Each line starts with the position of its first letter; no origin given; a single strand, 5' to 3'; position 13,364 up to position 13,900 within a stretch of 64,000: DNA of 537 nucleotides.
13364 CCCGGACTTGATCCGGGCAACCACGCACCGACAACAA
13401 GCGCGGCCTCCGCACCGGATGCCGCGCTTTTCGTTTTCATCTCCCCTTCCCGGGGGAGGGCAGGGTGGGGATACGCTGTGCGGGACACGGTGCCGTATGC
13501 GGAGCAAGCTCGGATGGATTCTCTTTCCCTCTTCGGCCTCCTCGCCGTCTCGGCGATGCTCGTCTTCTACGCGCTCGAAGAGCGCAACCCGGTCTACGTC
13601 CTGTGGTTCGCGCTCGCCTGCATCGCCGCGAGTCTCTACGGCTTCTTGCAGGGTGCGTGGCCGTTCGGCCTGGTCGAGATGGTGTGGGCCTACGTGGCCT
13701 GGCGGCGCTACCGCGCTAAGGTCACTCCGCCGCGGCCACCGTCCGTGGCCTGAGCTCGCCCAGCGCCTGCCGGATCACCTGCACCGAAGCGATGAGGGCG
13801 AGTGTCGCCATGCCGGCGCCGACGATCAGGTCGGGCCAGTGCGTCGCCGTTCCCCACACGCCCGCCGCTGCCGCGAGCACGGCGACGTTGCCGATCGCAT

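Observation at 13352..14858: Metal-efflux module (ArsR/SmtB repressor + CDF core + small membrane protein) wedged into the conserved infC-rpmI-rplT operon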

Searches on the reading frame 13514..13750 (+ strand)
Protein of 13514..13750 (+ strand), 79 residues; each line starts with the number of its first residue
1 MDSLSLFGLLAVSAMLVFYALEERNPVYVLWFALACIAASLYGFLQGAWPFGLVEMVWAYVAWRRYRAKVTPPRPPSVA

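Call 5: search_protein_families(library=pfam, proteins=[window:13514-13750:+], max_evalue=0.1)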
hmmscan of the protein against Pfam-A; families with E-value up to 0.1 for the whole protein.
window:13514-13750:+ (79 aa): 0 families

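Call 6: search_protein_families(library=ncbifam, proteins=[window:13514-13750:+], max_evalue=0.1)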
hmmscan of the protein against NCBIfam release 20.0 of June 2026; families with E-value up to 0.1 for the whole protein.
window:13514-13750:+ (79 aa): 0 families

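Call 18: find_homologous_proteins(query=window:13514-13750:+, max_evalue=0.001)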
Query window:13514-13750:+ (79 aa): 4821 proteins with E <= 0.001 among 4824 candidates; the best 120 are listed.
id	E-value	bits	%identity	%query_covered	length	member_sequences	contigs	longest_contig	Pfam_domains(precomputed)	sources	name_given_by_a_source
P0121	4.5e-45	169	99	100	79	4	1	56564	-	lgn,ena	-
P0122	3.2e-29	118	80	87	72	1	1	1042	-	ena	-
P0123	1.7e-27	113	76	90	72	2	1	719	-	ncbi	-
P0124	6.7e-27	111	68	97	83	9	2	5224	-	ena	-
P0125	1.7e-26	109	74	87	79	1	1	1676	-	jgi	jgi:hypothetical protein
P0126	2.9e-26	109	72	95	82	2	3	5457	-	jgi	jgi:hypothetical protein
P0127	8.5e-26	107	63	100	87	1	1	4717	-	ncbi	-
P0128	1.4e-25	106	71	91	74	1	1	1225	-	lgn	-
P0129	1.6e-25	106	71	86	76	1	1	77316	-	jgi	jgi:hypothetical protein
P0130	1.9e-25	106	73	89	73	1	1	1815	-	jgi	jgi:hypothetical protein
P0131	2.3e-25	106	71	95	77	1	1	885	-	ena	-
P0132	2.6e-25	106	65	100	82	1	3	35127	-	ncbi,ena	-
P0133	2.7e-25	106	65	97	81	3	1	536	-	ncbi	-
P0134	2.7e-25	106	72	90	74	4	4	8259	-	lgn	-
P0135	3.2e-25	105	74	87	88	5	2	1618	-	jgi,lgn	jgi:hypothetical protein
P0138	4.3e-25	105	62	97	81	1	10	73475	-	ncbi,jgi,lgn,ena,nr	ncbi:MAG: hypothetical protein SGJ27_26340 [Candidatus Melainabacteria bacterium]|nr:hypothetical pr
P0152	7.3e-25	104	63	92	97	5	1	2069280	-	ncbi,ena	-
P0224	4.7e-24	102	72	87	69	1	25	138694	-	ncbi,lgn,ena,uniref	ncbi:MAG: hypothetical protein AB7J30_00490 [Hyphomicrobium sp.]|uniref:hypothetical protein n=1 Tax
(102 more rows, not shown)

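Call 19: find_encoding_contigs(protein=P0224, flank=4000, max_places=6)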
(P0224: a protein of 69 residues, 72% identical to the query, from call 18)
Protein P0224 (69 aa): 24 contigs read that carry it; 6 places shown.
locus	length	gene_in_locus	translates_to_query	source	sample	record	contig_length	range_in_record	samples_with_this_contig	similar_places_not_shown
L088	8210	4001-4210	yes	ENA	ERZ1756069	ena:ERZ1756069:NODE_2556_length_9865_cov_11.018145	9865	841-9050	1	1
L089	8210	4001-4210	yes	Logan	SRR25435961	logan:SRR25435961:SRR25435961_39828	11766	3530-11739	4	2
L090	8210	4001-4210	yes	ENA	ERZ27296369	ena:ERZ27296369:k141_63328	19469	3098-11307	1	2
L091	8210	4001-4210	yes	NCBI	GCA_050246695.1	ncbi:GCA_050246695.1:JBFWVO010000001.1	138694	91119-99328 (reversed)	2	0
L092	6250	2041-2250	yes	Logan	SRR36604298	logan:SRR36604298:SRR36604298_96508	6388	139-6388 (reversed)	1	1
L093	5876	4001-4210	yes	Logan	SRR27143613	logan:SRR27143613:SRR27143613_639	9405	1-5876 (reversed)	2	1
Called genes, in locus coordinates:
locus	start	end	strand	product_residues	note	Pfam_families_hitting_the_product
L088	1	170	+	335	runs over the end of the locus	?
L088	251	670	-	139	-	PF00376:MerR, PF13411:MerR_1, PF09278:MerR-DNA-bind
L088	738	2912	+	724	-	PF00403:HMA, PF00122:E1-E2_ATPase, PF00702:Hydrolase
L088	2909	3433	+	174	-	PF01252:Peptidase_A8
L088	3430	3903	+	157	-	PF04214:DUF411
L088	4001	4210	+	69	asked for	-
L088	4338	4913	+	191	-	PF07813:LTXXQ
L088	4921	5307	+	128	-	PF03625:DUF302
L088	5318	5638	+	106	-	PF09851:SHOCT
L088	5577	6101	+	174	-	-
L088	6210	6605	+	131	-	PF13115:YtkA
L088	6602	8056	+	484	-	PF25919:BSH_CusB, PF25973:BSH_CzcB, PF25954:Beta-barrel_RND_2, PF25975:CzcB_C, PF25989:YknX_C (weak)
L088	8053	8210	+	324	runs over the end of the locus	?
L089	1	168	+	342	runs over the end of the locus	PF02899:Phage_int_SAM_1, PF00589:Phage_integrase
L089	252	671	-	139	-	PF00376:MerR, PF13411:MerR_1, PF09278:MerR-DNA-bind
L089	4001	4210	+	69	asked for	-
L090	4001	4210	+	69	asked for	-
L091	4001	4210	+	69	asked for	-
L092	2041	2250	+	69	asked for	-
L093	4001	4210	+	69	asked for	-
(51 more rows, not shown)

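Call 20: find_encoding_contigs(protein=P0138, flank=4000, max_places=4)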
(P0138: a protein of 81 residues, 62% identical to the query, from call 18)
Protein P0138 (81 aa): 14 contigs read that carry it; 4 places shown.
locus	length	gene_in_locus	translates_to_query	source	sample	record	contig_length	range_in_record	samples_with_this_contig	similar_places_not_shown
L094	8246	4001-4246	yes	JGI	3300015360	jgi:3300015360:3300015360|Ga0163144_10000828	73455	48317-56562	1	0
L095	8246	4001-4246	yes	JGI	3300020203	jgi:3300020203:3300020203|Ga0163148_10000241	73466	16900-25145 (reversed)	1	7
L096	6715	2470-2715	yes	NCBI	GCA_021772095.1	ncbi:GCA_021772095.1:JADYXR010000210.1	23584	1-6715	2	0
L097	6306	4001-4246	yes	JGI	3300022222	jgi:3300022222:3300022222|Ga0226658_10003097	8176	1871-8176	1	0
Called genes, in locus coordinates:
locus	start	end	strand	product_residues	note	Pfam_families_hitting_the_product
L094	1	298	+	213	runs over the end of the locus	-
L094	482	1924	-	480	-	PF01694:Rhomboid, PF12895:ANAPC3 (faint), PF13181:TPR_8 (faint), PF13428:TPR_14 (faint), PF13424:TPR_12 (weak), PF14559:TPR_19, PF00515:TPR_1, PF07719:TPR_2 (weak), +4 more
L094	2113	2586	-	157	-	-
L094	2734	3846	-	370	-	PF00155:Aminotran_1_2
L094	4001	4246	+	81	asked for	-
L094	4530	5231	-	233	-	PF00069:Pkinase, PF07714:PK_Tyr_Ser-Thr (weak)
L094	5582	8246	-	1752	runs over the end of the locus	PF00191:Annexin (faint)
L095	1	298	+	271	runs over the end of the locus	-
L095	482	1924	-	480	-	PF01694:Rhomboid, PF12895:ANAPC3 (faint), PF13181:TPR_8 (faint), PF13428:TPR_14 (faint), PF13424:TPR_12 (weak), PF14559:TPR_19, PF00515:TPR_1, PF07719:TPR_2 (weak), +4 more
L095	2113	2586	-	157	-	-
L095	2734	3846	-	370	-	PF00155:Aminotran_1_2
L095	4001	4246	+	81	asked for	-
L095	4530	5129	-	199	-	PF00069:Pkinase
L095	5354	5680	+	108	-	-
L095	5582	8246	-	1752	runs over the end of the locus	PF00191:Annexin (faint)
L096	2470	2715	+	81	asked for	-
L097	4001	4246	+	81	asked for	-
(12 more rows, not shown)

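Call 21: find_encoding_contigs(protein=P0152, flank=4000, max_places=3)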
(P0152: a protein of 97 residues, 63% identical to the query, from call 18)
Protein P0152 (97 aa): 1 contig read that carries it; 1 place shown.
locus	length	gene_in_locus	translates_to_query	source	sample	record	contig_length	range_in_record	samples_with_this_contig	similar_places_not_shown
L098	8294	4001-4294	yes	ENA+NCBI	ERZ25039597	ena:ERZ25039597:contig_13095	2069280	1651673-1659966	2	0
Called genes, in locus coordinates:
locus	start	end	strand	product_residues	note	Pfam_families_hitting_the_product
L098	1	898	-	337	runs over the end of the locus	PF02550:AcetylCoA_hydro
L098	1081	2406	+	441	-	PF00587:tRNA-synt_2b, PF03129:HGTP_anticodon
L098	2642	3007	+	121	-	PF07992:Pyr_redox_2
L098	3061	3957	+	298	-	PF07992:Pyr_redox_2, PF00070:Pyr_redox, PF02852:Pyr_redox_dim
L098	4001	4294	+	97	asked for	-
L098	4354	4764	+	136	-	-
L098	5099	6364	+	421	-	PF00149:Metallophos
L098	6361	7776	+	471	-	PF23023:Anti-Pycsar_Apyc1 (faint), PF00753:Lactamase_B, PF16661:Lactamase_B_6, PF12706:Lactamase_B_2, PF10996:Beta-Casp, PF07521:RMMBL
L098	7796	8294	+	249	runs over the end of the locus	PF00149:Metallophos, PF12850:Metallophos_2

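Call 35: search_dna_similar(query=window:13514-13750:+, collection=plasmids, mode=protein, max_rows=15)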
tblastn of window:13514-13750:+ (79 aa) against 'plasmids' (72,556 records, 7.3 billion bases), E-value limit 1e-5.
Records with a match: 3; places in all: 3; records where one place covers at least 80% of the query: 3.
Best place of each record, by identity: 60-80% 1; <60% 2.
By first word of the organism name: Acidithiobacillus 2; Sphingomonas 1.
By predicted mobility (MOB-suite, as given by PLSDB): non-mobilizable 3.
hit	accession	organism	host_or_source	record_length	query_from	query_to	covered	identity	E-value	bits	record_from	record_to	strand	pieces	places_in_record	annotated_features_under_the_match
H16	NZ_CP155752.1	Sphingomonas parapaucimobilis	Chinese cabbage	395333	1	66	84%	60.6%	3e-18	84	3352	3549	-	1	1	hypothetical protein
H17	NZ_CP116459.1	Acidithiobacillus ferriphilus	Cell culture,Bioleaching solution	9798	4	69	84%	44.9%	2e-12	67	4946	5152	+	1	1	hypothetical protein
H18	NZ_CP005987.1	Acidithiobacillus caldus ATCC 51756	-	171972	4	75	91%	38.9%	3e-14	72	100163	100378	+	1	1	hypothetical protein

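Call 38: get_annotated_region(hit=H16, flank=4000)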
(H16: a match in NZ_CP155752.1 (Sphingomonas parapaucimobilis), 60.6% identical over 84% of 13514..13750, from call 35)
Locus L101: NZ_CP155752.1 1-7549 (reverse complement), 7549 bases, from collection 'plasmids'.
description: Sphingomonas parapaucimobilis strain YK209 plasmid unnamed4, complete sequence
organism: Sphingomonas parapaucimobilis (NCBI taxid 28213)
taxonomy: Bacteria; Pseudomonadota; Alphaproteobacteria; Sphingomonadales; Sphingomonadaceae; Sphingomonas; Sphingomonas parapaucimobilis
host: -; source: Chinese cabbage; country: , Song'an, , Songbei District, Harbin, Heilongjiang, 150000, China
typing (MOB-suite, as given by PLSDB): non-mobilizable
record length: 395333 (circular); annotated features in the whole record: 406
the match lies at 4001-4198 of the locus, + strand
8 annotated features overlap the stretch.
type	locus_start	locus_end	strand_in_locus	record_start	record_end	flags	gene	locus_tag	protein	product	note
CDS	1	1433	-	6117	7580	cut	-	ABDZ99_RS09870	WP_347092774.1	diguanylate cyclase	-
CDS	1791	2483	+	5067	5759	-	-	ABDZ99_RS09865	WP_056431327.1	response regulator transcription factor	GO:0000160 - phosphorelay signal transduction system [Evidence IEA]; GO:0006355 - regulation of DNA-templated ...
CDS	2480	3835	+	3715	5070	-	-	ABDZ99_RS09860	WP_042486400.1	HAMP domain-containing sensor histidine kinase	GO:0007165 - signal transduction [Evidence IEA]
CDS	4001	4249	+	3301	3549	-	-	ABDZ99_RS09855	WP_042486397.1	hypothetical protein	-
CDS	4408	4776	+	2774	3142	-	rpsM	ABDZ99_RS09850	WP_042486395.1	30S ribosomal protein S13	GO:0006412 - translation [Evidence IEA]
CDS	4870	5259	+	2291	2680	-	rpsK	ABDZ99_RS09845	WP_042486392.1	30S ribosomal protein S11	GO:0006412 - translation [Evidence IEA]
CDS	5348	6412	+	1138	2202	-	-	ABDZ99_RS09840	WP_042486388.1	DNA-directed RNA polymerase subunit alpha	GO:0006351 - DNA-templated transcription [Evidence IEA]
CDS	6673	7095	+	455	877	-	rplQ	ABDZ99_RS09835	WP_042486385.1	50S ribosomal protein L17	GO:0006412 - translation [Evidence IEA]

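Call 46: find_related_loci(query=A3, collection=metagenome_contigs, flank=5000)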
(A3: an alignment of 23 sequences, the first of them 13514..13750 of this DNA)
Query A3 (79 aa) in metagenome_contigs; peptide patterns used: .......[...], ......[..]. (x = any residue, [..] = any of these).
600 stretches matched a pattern (row limit reached: there are more); 583 encode a relative of the query (tblastn E <= 1e-3); the best 80 are kept; 80 distinct loci.
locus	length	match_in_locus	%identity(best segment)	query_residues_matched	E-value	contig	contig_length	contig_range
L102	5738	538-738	69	1-67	2e-30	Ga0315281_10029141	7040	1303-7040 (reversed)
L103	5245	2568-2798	66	1-77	2e-30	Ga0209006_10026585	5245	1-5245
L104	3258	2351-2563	66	1-71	1e-29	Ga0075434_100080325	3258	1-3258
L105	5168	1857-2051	72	1-65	4e-29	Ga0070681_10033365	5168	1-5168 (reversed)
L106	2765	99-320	68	1-74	8e-29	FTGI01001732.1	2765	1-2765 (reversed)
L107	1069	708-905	67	1-66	5e-29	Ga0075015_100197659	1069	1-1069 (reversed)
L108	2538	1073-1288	64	1-72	2e-28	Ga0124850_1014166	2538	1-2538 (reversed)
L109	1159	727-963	61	1-79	2e-28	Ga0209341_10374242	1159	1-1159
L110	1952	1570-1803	65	1-74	1e-27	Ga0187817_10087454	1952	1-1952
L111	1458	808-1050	60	1-77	2e-27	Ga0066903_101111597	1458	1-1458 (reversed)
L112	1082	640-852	65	1-71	8e-28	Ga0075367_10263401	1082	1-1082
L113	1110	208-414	71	1-69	1e-27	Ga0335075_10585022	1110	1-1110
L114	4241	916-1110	71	1-65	3e-27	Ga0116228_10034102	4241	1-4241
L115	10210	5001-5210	66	1-70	4e-27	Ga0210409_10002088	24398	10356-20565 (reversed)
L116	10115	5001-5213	62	1-71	6e-27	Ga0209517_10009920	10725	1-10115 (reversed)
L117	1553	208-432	64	1-75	5e-27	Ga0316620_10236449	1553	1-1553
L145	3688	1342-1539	71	1-66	7e-26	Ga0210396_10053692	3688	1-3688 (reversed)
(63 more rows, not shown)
